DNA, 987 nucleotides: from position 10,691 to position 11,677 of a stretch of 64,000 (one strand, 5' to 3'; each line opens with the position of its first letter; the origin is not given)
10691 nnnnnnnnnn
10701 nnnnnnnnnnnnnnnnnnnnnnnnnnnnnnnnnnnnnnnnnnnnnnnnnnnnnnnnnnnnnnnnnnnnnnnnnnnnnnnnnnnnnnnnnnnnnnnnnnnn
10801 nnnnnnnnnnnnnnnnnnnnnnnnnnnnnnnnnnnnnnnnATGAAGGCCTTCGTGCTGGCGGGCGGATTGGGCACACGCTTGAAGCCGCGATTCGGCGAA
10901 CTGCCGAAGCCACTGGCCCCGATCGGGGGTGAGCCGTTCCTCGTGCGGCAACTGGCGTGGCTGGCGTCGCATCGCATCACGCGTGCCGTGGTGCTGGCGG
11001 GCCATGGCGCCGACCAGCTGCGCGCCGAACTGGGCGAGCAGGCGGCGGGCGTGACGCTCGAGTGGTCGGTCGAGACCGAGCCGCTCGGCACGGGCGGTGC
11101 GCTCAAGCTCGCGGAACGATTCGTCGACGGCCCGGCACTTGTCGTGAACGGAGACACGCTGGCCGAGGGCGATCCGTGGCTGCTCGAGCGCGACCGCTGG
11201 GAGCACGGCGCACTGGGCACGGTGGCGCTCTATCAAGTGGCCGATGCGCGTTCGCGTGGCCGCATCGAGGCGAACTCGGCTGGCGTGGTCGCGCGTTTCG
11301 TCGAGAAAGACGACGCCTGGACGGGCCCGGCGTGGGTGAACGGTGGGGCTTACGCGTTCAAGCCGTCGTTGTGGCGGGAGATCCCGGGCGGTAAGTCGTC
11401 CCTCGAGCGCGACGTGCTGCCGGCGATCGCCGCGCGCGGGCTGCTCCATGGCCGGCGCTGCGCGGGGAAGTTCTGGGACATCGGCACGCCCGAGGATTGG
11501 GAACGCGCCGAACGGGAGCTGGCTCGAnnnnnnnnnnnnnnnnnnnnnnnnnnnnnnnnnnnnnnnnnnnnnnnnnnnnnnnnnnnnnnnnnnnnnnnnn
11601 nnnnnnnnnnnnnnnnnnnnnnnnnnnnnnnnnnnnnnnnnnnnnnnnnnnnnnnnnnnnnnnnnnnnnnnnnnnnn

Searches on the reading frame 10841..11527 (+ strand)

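Call 31: search_protein_families(library=pfam, proteins=[window:10841-11527:+], max_evalue=0.00001)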
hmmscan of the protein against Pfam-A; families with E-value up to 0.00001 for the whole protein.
window:10841-11527:+ (229 aa): 2 families
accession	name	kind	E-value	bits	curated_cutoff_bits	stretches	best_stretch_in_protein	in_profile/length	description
PF00483.29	NTP_transferase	-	2.5e-25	89.9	21.2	1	2-227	1-242/245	Nucleotidyl transferase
PF12804.13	NTP_transf_3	-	2.5e-09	38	27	1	3-106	1-96/160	MobA-like NTP transferase domain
